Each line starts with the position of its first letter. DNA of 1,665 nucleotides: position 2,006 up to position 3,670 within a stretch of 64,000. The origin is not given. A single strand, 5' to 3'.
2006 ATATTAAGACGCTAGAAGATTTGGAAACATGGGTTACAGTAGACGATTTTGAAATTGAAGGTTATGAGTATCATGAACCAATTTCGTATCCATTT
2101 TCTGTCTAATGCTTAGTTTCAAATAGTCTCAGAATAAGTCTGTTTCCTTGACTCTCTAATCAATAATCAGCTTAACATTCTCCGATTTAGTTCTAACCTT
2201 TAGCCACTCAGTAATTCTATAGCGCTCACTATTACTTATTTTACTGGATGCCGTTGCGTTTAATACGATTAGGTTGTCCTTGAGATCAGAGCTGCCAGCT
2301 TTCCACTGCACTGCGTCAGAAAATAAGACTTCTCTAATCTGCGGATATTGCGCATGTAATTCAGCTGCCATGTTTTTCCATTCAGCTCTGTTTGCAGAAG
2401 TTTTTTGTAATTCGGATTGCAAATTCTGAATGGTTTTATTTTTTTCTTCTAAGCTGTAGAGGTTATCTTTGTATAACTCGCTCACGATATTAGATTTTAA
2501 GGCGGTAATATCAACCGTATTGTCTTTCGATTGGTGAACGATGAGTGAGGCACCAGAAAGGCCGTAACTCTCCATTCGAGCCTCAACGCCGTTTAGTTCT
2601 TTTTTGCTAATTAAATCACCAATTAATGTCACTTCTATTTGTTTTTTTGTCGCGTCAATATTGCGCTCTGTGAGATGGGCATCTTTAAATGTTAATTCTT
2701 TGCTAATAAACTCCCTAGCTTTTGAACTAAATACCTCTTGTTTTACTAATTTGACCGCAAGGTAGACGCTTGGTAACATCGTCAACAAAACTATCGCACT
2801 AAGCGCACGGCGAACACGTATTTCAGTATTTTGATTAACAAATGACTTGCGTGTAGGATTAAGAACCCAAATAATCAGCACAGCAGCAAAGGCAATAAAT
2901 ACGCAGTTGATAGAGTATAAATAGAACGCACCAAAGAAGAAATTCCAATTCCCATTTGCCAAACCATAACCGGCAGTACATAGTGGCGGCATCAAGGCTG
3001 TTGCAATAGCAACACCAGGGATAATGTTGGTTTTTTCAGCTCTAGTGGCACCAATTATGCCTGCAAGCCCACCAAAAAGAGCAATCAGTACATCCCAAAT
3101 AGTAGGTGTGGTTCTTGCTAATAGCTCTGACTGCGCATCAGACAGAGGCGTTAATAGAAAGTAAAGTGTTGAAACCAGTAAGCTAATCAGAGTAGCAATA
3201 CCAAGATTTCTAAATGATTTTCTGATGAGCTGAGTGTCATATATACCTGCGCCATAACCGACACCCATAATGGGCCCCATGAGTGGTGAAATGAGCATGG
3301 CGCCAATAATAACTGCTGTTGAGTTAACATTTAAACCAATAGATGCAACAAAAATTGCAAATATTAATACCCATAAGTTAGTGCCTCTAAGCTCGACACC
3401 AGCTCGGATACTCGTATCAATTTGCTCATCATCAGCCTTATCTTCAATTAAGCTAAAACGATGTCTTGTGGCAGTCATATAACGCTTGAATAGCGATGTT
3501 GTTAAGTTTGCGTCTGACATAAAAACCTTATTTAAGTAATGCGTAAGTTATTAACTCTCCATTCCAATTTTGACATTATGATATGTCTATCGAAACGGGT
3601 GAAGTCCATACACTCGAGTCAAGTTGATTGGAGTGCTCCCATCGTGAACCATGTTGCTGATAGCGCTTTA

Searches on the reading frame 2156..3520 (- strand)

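Call 3: search_protein_families(library=ncbifam, proteins=[window:2156-3520:-], max_evalue=0.01)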
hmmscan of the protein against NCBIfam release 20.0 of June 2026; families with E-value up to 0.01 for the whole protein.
window:2156-3520:- (454 aa): 2 families
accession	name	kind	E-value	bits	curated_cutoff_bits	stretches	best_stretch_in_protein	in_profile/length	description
TIGR00271.1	TIGR00271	domain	1.1e-34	119.7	146.5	1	44-216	3-174/175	uncharacterized hydrophobic domain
TIGR00341.1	TIGR00341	hypoth_equivalog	1.8e-28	99.8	94.75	1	42-247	110-315/325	TIGR00341 family protein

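Call 4: search_protein_families(library=pfam, proteins=[window:2156-3520:-], max_evalue=0.01)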
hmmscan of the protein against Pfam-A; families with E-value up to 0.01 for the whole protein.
window:2156-3520:- (454 aa): 1 family
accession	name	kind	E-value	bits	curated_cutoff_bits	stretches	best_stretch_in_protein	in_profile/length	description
PF04087.19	DUF389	-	5e-49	166.3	23.9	1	75-211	1-137/137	Domain of unknown function (DUF389)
